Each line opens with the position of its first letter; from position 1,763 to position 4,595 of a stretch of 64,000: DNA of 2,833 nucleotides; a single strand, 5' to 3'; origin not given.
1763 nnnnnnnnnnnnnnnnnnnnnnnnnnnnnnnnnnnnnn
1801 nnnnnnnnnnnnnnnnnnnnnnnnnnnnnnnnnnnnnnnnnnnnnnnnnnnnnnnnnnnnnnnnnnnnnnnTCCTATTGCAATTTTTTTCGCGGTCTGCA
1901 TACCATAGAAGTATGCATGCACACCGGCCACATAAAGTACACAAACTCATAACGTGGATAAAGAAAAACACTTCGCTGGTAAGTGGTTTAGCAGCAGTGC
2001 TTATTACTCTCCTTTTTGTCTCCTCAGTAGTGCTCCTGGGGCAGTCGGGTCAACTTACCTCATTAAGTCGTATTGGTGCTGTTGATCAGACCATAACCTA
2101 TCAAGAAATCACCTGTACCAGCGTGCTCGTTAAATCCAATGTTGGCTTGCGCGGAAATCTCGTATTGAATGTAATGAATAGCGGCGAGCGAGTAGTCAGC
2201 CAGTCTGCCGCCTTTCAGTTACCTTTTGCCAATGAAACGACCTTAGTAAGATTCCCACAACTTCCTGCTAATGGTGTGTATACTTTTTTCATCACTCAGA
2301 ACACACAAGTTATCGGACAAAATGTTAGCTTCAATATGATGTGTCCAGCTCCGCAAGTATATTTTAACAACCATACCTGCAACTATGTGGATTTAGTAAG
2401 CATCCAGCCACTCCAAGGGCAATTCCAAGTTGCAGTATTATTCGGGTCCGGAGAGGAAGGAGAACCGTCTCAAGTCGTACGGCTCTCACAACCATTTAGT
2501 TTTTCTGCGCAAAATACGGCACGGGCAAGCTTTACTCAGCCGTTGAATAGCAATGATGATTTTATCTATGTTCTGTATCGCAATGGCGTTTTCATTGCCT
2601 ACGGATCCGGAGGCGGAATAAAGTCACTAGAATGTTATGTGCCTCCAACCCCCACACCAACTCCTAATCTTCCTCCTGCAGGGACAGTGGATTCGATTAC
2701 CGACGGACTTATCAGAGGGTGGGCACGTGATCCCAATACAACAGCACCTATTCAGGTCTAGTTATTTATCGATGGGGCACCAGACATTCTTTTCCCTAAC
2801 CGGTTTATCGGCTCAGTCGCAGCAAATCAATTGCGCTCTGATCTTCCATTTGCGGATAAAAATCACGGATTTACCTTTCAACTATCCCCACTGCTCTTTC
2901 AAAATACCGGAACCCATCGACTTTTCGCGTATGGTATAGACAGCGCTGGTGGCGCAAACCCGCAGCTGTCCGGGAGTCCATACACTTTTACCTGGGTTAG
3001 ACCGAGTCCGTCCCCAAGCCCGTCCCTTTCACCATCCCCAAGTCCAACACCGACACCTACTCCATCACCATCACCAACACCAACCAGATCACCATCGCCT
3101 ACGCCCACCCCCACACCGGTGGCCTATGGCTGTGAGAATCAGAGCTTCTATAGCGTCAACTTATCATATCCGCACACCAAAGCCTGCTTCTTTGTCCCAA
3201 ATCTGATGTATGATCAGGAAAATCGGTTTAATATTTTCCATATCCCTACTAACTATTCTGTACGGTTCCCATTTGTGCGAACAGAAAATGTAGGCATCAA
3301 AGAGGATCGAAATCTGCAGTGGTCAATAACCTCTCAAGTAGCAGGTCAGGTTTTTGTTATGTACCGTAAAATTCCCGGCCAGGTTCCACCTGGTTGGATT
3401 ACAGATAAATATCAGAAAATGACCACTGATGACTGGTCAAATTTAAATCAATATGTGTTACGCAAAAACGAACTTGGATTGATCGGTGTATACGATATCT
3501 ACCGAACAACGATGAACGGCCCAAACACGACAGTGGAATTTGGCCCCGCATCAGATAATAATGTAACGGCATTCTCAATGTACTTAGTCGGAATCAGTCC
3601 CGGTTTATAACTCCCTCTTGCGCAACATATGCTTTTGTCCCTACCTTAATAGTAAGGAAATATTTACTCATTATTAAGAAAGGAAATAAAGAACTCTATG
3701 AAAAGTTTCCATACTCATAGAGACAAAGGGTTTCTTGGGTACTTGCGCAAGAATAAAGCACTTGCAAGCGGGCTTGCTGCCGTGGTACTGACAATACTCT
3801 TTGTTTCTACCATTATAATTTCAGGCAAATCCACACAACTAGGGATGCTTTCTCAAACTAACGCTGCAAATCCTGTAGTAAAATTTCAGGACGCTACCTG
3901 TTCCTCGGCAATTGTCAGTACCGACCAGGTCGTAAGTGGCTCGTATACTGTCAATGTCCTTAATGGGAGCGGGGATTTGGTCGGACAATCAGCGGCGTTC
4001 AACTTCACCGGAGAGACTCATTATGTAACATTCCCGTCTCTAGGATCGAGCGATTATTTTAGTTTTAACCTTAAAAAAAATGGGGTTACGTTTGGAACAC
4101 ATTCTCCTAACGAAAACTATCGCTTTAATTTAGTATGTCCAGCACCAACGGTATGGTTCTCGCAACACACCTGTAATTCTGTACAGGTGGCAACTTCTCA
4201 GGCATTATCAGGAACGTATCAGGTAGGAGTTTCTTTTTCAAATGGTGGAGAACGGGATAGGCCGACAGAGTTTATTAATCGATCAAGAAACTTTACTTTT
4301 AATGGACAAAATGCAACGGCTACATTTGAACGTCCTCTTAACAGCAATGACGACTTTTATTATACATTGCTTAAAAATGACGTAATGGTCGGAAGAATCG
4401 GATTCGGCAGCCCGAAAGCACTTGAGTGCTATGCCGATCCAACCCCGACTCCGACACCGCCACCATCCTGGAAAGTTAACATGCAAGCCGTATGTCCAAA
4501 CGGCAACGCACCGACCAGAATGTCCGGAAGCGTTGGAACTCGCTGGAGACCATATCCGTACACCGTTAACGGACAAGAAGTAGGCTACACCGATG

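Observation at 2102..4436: Adjacent genes share a novel ~180-aa four-cysteine extracellular domain (tandem duplication)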

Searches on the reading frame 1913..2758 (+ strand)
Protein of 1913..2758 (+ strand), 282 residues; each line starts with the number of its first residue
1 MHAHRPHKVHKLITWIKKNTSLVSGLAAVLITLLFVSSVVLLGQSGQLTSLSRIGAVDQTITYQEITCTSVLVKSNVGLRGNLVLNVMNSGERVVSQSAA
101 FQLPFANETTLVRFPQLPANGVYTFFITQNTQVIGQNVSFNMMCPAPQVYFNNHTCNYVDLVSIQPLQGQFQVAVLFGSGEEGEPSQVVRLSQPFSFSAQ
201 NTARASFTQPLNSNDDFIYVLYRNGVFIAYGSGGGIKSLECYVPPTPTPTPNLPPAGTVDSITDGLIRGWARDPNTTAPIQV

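Call 7: search_protein_families(library=pfam, proteins=[window:1913-2758:+], max_evalue=1)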
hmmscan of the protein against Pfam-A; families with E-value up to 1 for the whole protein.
window:1913-2758:+ (282 aa): 0 families
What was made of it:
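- On FN3 (Pfam PF00041): No fn3 hit for the full proteins at E up to 1 (call 7).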

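Call 8: search_protein_families(library=ncbifam, proteins=[window:1913-2758:+], max_evalue=1)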
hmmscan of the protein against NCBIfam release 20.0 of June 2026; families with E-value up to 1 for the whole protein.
window:1913-2758:+ (282 aa): 0 families

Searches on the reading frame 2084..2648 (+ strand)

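Call 19: search_protein_representatives(alignment_id=A1)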
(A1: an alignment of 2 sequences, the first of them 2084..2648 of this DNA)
Query: 2 sequences, 196 profile positions. Proteins with E-value up to 0.001 (for the whole library): 6; up to 1e-10: 4; up to 1e-30: 3. The best 6 are listed.
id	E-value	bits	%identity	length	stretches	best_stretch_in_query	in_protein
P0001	1.4e-104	364.3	-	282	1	2-196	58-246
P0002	4.3e-84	297.5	-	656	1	2-195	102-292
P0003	9.4e-56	205.0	-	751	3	2-194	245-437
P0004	5.5e-15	72.0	-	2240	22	62-97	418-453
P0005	2.5e-07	47.0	-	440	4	62-124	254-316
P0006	3.0e-05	40.2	-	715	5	7-52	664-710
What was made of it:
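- Tried and rejected: The exhaustive search (call 19) was used instead.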

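Call 21: predict_structure(alignment_id=A1)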
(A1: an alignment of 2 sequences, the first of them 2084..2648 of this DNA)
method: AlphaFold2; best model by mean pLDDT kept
length: 188 residues; sequences in the alignment: 2
mean_pLDDT: 82.1   pTM: 0.64
mean pLDDT of the five models: 82.1, 79.8, 78.0, 76.0, 68.0
residues with pLDDT >= 90: 67; 70-90: 88; 50-70: 19; < 50: 14
segments of 3 or more residues with pLDDT < 50: 123-127, 177-181, 185-188
pLDDT, mean of each block of 10 residues (from residue 1): 84 91 92 93 91 92 91 89 83 83 89 86 51 87 92 71 82 58 47
secondary structure, 60 per line:
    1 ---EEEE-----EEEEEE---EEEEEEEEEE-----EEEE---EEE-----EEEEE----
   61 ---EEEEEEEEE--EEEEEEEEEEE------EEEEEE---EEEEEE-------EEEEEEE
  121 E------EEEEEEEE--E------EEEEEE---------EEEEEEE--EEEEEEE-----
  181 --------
elements in order: E4-7 E13-18 E22-31 E37-40 E44-46 E52-56 E64-72 E75-85 E92-97 E101-106 E114-121 E128-135 E145-150 E160-166 E169-175
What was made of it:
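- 2084..2350 (+): Gene 1 stalk module 1 (type A, aa 58-146; Cys68 and Cys144). The two-module AF2 model has pLDDT 82 (call 21).
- The AF2 pair model is all-beta with two sandwiches, pLDDT 82 (call 21).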

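Call 24: find_encoding_contigs(protein=P0002, flank=8000, max_places=4)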
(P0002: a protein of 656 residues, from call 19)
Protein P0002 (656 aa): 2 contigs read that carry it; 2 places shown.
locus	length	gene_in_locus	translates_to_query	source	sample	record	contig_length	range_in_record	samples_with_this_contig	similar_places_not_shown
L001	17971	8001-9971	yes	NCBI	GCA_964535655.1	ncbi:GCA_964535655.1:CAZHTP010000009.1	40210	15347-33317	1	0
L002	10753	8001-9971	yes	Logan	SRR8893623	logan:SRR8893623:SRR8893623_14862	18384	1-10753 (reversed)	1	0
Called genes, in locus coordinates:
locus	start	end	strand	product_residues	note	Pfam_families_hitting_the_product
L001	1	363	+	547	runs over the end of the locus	-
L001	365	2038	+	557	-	PF13231:PMT_2 (weak), PF07719:TPR_2 (faint), PF13424:TPR_12 (weak), PF13181:TPR_8 (faint), PF13432:TPR_16 (faint), PF14559:TPR_19 (faint)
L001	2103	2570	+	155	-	-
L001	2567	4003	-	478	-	PF03824:NicO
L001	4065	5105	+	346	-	PF02481:DNA_processg_A, PF17782:WHD_DprA (faint)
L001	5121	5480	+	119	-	-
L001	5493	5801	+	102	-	PF18917:LiaI-LiaF-like_TM1, PF22570:LiaF-TM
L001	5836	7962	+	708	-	PF01751:Toprim, PF01131:Topoisom_bac, PF01396:Zn_ribbon_Top1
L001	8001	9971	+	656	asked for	PF00092:VWA, PF13519:VWA_2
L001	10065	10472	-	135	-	PF02823:ATP-synt_DE_N, PF00401:ATP-synt_DE (weak)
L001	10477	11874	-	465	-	PF02874:ATP-synt_ab_N, PF00006:ATP-synt_ab, PF22919:ATP-synt_VA_C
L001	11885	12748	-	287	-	PF00231:ATP-synt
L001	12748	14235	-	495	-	PF02874:ATP-synt_ab_N, PF00006:ATP-synt_ab, PF00306:ATP-synt_ab_C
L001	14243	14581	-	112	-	PF00213:OSCP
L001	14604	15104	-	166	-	PF00430:ATP-synt_B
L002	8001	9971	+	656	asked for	PF00092:VWA, PF13519:VWA_2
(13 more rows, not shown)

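Call 25: find_encoding_contigs(protein=P0003, flank=8000, max_places=4)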
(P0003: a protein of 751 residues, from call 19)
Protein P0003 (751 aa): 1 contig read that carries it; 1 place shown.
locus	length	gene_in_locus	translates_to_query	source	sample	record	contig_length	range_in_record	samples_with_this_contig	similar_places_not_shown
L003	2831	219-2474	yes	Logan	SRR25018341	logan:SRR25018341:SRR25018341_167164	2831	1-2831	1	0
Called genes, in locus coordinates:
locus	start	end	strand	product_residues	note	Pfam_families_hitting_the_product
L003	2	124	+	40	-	?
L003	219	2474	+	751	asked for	PF00092:VWA, PF13519:VWA_2, PF13768:VWA_3 (weak)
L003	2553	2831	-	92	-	?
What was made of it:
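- Orthologues exist in other assemblies (calls 19, 24, 25).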

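Call 26: fold_search(model_id=the predicted structure, library=pdb)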
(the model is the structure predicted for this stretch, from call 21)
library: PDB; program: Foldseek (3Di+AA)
matches with E <= 10: 1832; with E <= 0.001: 63
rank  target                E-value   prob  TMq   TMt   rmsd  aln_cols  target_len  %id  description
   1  7dm0_A                4.0e-05  1.00  0.32  0.35  10.8       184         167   13  Biofilm associated protein - C region (released 2021-12-15)
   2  7mrq                  4.4e-05  1.00  0.31  0.22  12.1       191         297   12  Chicken CNTN4 FN1-FN3 domains with T751A, V752A, Y781A, E786A mutations (released 2022-01-05)
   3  1qr4_A                4.9e-05  1.00  0.41  0.43   8.8       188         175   11  TWO FIBRONECTIN TYPE-III DOMAIN SEGMENT FROM CHICKEN TENASCIN (released 1999-06-28)
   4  3t1w                  6.7e-05  1.00  0.44  0.26   8.0       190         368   13  Structure of the four-domain fragment Fn7B89 of oncofetal fibronectin (released 2012-03-21)
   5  5n47_B                7.8e-05  1.00  0.45  0.46   7.5       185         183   11  Structure of Anticalin N7E in complex with the three-domain fragment Fn7B8 of human oncofetal fibronectin (released 2018-02-14)
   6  6x3a                  8.2e-05  1.00  0.33  0.23  14.4       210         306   15  Crystal structure of the FN4-FN6 domains of human PTPRD (released 2021-05-26)
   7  4gh7_D                9.5e-05  1.00  0.37  0.28   9.5       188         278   12  Crystal structure of Anticalin N7A in complex with oncofetal fibronectin fragment Fn7B8 (released 2012-12-26)
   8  6xay_A                9.5e-05  1.00  0.34  0.26   9.0       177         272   14  Structure of a fragment of human fibronectin containing the 10th, 11th and 12th type III domains (released 2021-06-09)
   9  8bvo                  9.5e-05  1.00  0.26  0.25  14.5       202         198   11  Titin I110-I111 FnIII tandem from the MIR region (I/A5-I/A6) (released 2023-02-15)
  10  7c7u_A                1.1e-04  1.00  0.34  0.14  11.0       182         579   14  Biofilm associated protein - BSP domain (released 2021-05-12)
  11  6gvl_A                1.1e-04  1.00  0.35  0.34   9.2       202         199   12  Second pair of Fibronectin type III domains of integrin beta4 bound to the bullous pemphigoid antigen BP230 (BPAG1e) (released 2019-03-20)
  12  8peq_B                1.3e-04  1.00  0.31  0.23  12.8       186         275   13  Complex of diubiquitin-derived artificial binding protein (Affilin) variant Af2 with its target oncofetal fibronectin  (released 2024-06-26)
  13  7c7u_B                1.5e-04  1.00  0.35  0.14  11.0       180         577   15  Biofilm associated protein - BSP domain (released 2021-05-12)
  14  7mrk_D                1.5e-04  1.00  0.29  0.21  11.7       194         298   10  Chicken CNTN4 APP complex (released 2022-01-05)
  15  5n47_F                1.6e-04  1.00  0.42  0.32   7.9       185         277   13  Structure of Anticalin N7E in complex with the three-domain fragment Fn7B8 of human oncofetal fibronectin (released 2018-02-14)
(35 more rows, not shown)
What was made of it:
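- On FN3 / Ig-like fold class: The pair model matches FN3 tandems at E 4e-5 (call 26).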

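Call 37: find_encoding_contigs(protein=P0001, flank=3000, max_places=4)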
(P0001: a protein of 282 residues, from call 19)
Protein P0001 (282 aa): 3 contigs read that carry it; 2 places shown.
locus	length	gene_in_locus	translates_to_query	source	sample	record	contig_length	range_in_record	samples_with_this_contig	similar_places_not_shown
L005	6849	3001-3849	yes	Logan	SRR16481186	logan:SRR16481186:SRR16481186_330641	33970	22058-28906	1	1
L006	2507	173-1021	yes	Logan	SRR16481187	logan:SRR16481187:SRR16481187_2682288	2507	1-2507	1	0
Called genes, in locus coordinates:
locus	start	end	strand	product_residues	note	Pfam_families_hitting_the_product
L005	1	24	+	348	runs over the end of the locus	PF02481:DNA_processg_A, PF17782:WHD_DprA (weak)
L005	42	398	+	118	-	-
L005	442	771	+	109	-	PF18917:LiaI-LiaF-like_TM1, PF22570:LiaF-TM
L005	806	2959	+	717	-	PF01751:Toprim, PF01131:Topoisom_bac, PF01396:Zn_ribbon_Top1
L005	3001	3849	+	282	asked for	-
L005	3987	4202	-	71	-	-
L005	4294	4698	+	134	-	-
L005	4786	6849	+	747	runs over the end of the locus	PF00092:VWA, PF13519:VWA_2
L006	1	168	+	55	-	?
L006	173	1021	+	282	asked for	-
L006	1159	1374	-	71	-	-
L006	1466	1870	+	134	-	-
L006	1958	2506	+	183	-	?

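Call 64: search_protein_families(library=pfam, proteins=[P0005, P0006, P0003, P0002], max_evalue=0.01)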
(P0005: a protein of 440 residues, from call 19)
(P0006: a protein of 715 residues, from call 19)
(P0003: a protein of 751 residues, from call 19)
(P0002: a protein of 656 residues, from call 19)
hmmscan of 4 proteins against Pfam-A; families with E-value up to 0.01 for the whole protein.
P0005 (440 aa): 4 families
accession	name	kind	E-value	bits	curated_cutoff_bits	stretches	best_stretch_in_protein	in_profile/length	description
PF07495.19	Y_Y_Y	-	0.0006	20.1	26.6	0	206-235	25-52/65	Y_Y_Y domain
PF07467.17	BLIP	-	0.0031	18.5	26.7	0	298-334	59-95/123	Beta-lactamase inhibitor (BLIP)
PF23720.1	DUF7161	-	0.0053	17.1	27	0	55-74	35-54/72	Family of unknown function (DUF7161)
PF07679.22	I-set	-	0.0087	16.5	23.7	0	310-330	54-74/90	Immunoglobulin I-set domain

P0006 (715 aa): 11 families
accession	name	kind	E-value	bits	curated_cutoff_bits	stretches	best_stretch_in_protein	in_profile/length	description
PF13620.12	CarboxypepD_reg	-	8e-63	209.2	32.3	7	37-116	1-65/82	Carboxypeptidase regulatory-like domain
PF13715.12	CarbopepD_reg_2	-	1.1e-30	106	32.2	4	38-103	1-57/88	CarboxypepD_reg-like domain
PF17210.9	SdrD_B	-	1.6e-27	96.4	29.7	5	653-700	20-66/112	SdrD B-like domain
PF17802.7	SpaA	-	4.7e-19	68.8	23.1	1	647-697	6-57/91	Prealbumin-like fold domain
PF23193.1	NOMO_3rd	-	1.2e-14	54.8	27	0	271-295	61-85/120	NOMO third transthyretin-like domain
PF01060.29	TTR-52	-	6.5e-14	52.7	24.9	0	654-688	8-45/79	Transthyretin-like family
PF22902.2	NOMO1-like_9th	-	1.8e-10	40.9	27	0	655-699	11-56/75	BOS complex subunit NOMO1-like, beta sandwich domain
PF09430.16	EMC7_beta-sandw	-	2.3e-09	37.9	26.6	0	63-95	16-48/122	ER membrane protein complex subunit 7, beta-sandwich domain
PF16555.11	GramPos_pilinD1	-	7.2e-09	36.8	23.1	0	641-678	26-63/160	Gram-positive pilin subunit D1, N-terminal domain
PF16371.11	MetallophosN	-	0.00016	22.3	35.6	0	69-111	21-63/77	N terminal of Calcineurin-like phosphoesterase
PF22027.1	NS3_helicase_C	-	0.00043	20.8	28.5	0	153-217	20-85/141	NS3 RNA helicase, C-terminal helical domain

P0003 (751 aa): 5 families
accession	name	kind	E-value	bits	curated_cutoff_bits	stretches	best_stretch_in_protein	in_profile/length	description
PF13519.12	VWA_2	-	4.6e-16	59.8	27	1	546-646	1-107/107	von Willebrand factor type A domain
PF00092.34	VWA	-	1.1e-14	55.5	23.8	1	545-726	1-173/174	von Willebrand factor type A domain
PF13768.12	VWA_3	-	1e-07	32.6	27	1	545-711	2-152/155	von Willebrand factor type A domain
PF05762.20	VWA_CoxE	-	0.0022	17.9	26.4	1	544-646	56-160/222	VWA domain containing CoxE-like protein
PF13947.11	GUB_WAK_bind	-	0.004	17.9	29.4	0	234-251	25-43/64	Wall-associated receptor kinase galacturonan-binding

P0002 (656 aa): 7 families
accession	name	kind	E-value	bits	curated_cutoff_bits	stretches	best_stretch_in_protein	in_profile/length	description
PF13519.12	VWA_2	-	6.3e-15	56.2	27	1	444-544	1-106/107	von Willebrand factor type A domain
PF00092.34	VWA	-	9.9e-14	52.4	23.8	1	443-618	1-165/174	von Willebrand factor type A domain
PF13768.12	VWA_3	-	3.3e-05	24.4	27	1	443-611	2-152/155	von Willebrand factor type A domain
PF25106.1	VWA_4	-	0.00015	21.8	27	1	445-613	3-165/169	von Willebrand factor A domain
PF11775.14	CobT_C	-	0.0032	17.6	21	1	441-503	12-73/220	Cobalamin biosynthesis protein CobT VWA domain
PF05762.20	VWA_CoxE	-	0.0034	17.3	26.4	1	441-549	55-164/222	VWA domain containing CoxE-like protein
PF09967.15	DUF2201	-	0.0065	17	26.4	0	444-543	1-88/123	VWA-like domain (DUF2201)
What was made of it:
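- Closest known: Prealbumin-like / CnaB-type repeats. Same: Proteins made of these repeats were the only other entries in the exhaustive HMMER search (P0004 and P0006, calls 19, 64).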

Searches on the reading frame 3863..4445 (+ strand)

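Call 9: find_homologous_proteins(query=window:3863-4445:+, max_evalue=0.001)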
Query window:3863-4445:+: 59 candidates shared short words with the query, none scored E <= 0.001.
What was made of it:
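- Tried and rejected: It found nothing (call 9).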

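Call 29: find_related_loci(query=A2, collection=genome_contigs, flank=6000)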
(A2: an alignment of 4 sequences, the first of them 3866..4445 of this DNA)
Query A2 (193 aa) in genome_contigs; peptide patterns used: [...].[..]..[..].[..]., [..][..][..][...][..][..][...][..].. (x = any residue, [..] = any of these).
17 stretches matched a pattern; 2 encode a relative of the query (tblastn E <= 1e-3); 1 distinct loci.
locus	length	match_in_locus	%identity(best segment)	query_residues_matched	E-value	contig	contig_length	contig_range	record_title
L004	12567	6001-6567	79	1-189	5e-101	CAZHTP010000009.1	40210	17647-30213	MAG TPA_asm: uncultured Gammaproteobacteria bacterium isolate SRP192515_co2_50 genome assembly, contig: NODE_658_length_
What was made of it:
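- The only title available, for the related MAG, reads 'uncultured Gammaproteobacteria bacterium' (call 29) and may be unreliable.
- Tried and rejected: Scan of GTDB species genomes: only the one related MAG contig (call 29).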

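Call 30: find_related_loci(query=A2, collection=metagenome_contigs, flank=6000)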
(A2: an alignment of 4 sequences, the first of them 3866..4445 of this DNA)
Query A2 (193 aa) in metagenome_contigs; peptide patterns used: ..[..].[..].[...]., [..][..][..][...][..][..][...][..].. (x = any residue, [..] = any of these).
340 stretches matched a pattern, but none encodes a relative of the query by tblastn (E <= 1e-3).
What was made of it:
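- Tried and rejected: Scan of JGI metagenome contigs with the family alignment: no relatives (call 30).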
